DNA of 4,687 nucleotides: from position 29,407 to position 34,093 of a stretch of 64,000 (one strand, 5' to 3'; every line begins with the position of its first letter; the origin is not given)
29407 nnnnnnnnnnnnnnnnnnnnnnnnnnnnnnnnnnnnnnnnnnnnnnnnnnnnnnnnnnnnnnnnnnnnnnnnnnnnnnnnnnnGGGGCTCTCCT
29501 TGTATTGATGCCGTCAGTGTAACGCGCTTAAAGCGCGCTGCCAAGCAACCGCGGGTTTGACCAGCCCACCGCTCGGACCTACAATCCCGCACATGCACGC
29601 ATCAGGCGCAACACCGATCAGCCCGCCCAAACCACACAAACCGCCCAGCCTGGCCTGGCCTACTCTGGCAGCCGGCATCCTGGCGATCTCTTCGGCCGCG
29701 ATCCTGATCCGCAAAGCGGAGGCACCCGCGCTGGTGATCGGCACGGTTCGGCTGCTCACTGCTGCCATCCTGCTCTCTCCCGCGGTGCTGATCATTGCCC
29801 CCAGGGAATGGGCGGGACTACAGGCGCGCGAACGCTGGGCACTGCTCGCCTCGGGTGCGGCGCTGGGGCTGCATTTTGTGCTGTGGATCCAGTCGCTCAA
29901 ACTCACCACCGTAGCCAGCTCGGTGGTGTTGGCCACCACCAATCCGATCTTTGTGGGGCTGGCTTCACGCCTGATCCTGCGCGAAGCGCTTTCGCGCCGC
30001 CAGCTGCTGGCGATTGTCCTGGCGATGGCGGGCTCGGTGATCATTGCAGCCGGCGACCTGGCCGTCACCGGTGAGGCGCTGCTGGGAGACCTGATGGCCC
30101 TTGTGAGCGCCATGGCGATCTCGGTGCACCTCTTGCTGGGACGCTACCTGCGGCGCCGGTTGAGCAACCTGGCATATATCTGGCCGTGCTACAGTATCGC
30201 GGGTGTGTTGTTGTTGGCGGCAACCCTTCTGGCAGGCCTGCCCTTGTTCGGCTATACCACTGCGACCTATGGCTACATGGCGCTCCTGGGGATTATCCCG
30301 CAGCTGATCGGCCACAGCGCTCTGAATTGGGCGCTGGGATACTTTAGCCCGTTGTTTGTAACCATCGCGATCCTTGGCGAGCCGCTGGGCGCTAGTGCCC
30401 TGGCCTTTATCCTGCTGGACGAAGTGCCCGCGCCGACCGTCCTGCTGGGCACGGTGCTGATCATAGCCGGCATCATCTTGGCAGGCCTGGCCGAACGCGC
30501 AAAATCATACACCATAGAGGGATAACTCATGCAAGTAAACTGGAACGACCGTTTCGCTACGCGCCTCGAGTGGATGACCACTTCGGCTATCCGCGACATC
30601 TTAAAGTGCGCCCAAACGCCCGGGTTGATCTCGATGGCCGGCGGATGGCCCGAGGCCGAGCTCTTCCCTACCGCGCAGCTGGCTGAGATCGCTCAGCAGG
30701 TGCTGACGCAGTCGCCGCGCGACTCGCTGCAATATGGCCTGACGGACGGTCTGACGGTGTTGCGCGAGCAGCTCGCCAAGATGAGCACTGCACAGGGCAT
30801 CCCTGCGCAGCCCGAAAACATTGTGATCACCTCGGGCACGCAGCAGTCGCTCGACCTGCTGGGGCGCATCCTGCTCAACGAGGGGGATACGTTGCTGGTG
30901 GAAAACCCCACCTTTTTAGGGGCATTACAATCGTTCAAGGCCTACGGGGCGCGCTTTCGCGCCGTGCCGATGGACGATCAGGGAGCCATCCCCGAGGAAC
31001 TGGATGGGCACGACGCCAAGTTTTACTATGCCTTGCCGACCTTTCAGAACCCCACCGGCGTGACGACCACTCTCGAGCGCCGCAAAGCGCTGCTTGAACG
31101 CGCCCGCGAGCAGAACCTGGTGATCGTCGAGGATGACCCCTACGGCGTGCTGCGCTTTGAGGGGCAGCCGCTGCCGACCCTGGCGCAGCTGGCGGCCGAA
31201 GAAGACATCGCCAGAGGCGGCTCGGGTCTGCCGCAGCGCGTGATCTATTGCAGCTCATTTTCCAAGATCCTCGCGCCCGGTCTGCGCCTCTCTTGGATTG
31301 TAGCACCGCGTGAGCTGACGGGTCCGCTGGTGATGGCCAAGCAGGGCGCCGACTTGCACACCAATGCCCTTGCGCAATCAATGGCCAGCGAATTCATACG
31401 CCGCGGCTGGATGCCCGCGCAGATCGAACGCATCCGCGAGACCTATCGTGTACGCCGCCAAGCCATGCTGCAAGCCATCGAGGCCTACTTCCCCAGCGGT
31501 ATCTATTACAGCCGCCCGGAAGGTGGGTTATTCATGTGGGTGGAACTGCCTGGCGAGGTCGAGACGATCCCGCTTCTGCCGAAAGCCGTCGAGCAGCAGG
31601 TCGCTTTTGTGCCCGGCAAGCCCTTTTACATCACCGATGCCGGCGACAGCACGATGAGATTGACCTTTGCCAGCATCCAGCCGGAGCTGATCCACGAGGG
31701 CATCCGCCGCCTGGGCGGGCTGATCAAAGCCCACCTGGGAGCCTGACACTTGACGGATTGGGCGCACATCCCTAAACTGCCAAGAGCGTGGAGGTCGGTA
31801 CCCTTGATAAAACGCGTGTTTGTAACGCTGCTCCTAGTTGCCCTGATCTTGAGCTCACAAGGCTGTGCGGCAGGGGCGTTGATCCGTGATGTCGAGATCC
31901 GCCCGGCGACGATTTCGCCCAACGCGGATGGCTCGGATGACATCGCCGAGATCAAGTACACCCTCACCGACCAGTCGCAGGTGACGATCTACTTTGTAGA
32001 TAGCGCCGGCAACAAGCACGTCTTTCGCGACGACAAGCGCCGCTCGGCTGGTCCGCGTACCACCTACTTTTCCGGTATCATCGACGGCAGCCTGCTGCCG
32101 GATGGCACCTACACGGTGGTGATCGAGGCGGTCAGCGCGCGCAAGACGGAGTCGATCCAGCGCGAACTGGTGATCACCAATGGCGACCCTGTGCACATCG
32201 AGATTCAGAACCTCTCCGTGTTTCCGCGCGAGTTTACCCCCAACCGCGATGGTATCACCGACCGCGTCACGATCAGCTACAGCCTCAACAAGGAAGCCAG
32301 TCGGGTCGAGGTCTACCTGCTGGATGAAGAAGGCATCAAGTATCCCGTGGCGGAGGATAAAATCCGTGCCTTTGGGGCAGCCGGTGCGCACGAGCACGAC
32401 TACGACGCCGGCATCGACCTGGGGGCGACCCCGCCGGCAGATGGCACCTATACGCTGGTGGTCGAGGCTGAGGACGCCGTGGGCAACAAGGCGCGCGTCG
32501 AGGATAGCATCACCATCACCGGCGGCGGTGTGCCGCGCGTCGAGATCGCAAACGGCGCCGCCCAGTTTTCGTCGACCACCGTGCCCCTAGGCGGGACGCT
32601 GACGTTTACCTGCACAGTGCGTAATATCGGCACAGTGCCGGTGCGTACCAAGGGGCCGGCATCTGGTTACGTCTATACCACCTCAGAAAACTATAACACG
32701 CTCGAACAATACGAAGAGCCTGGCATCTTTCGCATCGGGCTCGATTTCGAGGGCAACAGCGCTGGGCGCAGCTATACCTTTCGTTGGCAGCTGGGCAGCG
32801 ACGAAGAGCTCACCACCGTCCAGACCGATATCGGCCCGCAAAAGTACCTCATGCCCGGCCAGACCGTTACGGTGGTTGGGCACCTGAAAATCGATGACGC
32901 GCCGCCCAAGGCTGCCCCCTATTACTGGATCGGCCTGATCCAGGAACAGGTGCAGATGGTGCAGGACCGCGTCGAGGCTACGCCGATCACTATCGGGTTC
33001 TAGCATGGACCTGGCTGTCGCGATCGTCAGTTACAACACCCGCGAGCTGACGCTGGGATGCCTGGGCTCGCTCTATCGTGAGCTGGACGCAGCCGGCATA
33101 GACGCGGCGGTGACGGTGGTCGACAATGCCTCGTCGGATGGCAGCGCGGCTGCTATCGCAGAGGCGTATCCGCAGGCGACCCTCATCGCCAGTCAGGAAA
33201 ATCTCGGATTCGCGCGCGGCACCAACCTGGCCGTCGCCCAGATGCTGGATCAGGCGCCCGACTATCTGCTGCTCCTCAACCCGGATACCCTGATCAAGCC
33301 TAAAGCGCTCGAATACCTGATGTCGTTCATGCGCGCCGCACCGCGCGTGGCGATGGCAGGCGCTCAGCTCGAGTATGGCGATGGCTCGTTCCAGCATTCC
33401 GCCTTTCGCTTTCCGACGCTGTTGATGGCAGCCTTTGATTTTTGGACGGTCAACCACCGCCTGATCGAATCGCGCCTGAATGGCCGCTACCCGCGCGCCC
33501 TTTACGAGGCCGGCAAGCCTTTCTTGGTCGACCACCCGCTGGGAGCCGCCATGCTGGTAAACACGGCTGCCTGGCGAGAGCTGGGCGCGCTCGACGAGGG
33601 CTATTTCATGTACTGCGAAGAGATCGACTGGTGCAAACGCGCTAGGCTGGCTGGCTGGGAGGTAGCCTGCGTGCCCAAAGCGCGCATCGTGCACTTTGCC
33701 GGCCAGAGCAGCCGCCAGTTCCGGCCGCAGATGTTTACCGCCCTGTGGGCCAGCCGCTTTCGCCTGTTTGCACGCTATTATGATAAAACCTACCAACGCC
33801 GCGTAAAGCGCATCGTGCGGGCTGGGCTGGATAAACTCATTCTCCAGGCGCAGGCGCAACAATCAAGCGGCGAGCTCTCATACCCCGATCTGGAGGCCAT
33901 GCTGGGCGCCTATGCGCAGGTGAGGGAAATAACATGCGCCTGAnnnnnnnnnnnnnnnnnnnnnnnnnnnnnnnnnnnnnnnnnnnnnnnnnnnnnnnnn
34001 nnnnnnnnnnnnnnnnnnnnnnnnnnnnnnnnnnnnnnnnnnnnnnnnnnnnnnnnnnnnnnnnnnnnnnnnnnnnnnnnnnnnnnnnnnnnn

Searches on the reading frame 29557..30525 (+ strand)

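Call 69: search_protein_families(library=pfam, proteins=[window:29557-30525:+], max_evalue=0.00001)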
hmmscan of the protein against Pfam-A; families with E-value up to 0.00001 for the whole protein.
window:29557-30525:+ (322 aa): 2 families
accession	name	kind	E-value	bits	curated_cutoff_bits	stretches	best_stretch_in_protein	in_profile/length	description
PF00892.27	EamA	-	2.5e-24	86.5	28.2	2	40-163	10-133/135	EamA-like transporter family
PF03151.22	TPT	-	9.4e-07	28.9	30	0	55-191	29-160/291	Triose-phosphate Transporter family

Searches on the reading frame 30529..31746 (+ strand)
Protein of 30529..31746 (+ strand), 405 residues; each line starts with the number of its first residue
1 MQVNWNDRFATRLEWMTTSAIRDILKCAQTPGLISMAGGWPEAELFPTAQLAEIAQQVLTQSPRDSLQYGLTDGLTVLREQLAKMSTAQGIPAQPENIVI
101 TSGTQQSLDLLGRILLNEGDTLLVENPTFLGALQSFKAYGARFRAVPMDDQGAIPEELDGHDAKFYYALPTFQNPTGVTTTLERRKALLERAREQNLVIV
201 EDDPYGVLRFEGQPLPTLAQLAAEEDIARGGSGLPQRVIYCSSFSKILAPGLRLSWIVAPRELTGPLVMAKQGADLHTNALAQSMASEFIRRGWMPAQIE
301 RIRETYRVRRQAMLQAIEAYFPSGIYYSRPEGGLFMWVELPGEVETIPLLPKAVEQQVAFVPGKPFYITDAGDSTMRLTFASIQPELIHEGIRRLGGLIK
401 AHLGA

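Call 69: search_protein_families(library=pfam, proteins=[window:30529-31746:+], max_evalue=0.00001)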
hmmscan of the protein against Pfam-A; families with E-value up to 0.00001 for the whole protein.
window:30529-31746:+ (405 aa): 1 family
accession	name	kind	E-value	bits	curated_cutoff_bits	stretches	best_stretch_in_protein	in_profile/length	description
PF00155.27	Aminotran_1_2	-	9e-33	114.4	19.7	1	51-395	19-361/361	Aminotransferase class I and II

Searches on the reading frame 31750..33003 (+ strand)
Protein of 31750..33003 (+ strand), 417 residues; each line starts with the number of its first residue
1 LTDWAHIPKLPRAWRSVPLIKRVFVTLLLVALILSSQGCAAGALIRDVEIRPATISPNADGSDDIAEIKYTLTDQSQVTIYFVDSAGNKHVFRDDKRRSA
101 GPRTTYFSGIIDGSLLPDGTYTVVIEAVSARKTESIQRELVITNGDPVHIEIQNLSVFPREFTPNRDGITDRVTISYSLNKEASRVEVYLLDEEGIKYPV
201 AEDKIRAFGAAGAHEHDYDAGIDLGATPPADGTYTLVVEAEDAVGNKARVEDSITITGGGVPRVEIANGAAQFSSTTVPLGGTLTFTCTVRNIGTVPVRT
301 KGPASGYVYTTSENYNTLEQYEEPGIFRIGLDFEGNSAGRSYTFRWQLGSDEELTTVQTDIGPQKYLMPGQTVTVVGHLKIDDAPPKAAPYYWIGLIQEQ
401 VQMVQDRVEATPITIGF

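Call 69: search_protein_families(library=pfam, proteins=[window:31750-33003:+], max_evalue=0.00001)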
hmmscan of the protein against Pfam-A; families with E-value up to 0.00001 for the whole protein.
window:31750-33003:+ (417 aa): 2 families
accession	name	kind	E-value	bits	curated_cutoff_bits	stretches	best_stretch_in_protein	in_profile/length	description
PF13585.12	CHU_C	-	6.4e-10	39.5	27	0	53-132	5-77/86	CHU_C Type IX secretion signal domain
PF19077.6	Big_13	-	9.3e-06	26.5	27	0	226-255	69-99/102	Bacterial Ig-like domain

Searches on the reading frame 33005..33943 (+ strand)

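Call 69: search_protein_families(library=pfam, proteins=[window:33005-33943:+], max_evalue=0.00001)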
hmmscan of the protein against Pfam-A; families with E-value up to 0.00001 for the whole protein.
window:33005-33943:+ (312 aa): 2 families
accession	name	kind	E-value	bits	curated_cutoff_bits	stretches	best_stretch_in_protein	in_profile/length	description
PF00535.33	Glycos_transf_2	-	1.1e-12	48.6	23.3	1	5-130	2-124/168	Glycosyl transferase family 2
PF13641.12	Glyco_tranf_2_3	-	1.3e-12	48.7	27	1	3-244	3-225/230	Glycosyltransferase like family 2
